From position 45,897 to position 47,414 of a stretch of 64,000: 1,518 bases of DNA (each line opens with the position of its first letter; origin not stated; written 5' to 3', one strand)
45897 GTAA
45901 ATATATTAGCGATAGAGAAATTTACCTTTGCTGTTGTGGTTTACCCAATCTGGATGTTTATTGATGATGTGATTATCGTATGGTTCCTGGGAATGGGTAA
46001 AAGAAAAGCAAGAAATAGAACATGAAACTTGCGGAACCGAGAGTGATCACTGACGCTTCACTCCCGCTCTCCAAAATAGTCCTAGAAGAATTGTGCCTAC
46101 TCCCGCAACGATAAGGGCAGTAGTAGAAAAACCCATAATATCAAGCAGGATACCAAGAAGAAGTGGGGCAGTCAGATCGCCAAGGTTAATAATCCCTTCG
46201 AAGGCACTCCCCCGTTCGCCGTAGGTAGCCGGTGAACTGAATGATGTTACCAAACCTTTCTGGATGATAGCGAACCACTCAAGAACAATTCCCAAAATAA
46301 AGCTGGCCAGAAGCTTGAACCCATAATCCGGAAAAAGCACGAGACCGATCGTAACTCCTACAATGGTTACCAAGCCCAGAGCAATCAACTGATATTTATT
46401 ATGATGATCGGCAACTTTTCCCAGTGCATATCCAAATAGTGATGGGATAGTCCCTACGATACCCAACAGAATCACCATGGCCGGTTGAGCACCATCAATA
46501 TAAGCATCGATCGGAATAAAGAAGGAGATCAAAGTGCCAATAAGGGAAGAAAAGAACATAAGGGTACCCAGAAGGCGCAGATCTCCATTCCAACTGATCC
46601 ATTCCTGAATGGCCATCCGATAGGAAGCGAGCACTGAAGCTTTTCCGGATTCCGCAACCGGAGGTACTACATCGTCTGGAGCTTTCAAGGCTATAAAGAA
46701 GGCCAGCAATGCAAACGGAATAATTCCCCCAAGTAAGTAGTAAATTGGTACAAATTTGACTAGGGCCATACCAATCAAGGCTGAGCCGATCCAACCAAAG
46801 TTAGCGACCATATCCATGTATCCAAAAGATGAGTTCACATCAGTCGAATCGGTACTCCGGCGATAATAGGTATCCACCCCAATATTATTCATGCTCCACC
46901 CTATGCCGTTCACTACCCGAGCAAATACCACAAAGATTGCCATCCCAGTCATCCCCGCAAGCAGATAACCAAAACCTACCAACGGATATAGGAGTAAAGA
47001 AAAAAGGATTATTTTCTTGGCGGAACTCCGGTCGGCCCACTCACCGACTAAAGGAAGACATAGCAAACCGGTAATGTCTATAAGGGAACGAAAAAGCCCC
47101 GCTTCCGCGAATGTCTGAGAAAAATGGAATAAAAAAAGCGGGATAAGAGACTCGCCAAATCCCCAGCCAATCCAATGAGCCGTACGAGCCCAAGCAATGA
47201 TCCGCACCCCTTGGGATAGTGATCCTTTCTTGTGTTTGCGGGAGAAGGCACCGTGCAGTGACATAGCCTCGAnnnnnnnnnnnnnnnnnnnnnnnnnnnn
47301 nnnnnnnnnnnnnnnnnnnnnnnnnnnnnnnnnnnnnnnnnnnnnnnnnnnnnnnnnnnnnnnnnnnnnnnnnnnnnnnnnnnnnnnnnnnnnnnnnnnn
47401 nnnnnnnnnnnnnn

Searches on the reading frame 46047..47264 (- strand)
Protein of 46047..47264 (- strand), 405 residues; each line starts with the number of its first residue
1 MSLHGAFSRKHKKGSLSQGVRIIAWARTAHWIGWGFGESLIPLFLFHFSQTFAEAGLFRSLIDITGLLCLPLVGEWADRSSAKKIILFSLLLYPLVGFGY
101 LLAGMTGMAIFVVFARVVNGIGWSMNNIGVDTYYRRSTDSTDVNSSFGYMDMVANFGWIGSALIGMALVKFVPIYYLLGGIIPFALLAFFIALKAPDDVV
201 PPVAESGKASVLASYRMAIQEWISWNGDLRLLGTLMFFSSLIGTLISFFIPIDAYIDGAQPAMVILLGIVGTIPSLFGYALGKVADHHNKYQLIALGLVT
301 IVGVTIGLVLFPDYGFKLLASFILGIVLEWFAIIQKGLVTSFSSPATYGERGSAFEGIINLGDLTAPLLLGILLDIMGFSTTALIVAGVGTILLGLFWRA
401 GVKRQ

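Call 85: search_protein_families(library=pfam, proteins=[window:46047-47264:-], max_evalue=0.0001)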
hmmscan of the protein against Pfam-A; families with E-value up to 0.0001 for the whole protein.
window:46047-47264:- (405 aa): 1 family
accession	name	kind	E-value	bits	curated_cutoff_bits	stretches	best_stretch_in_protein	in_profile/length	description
PF07690.21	MFS_1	-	1.6e-19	70.5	33.4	1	32-328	10-307/347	Major Facilitator Superfamily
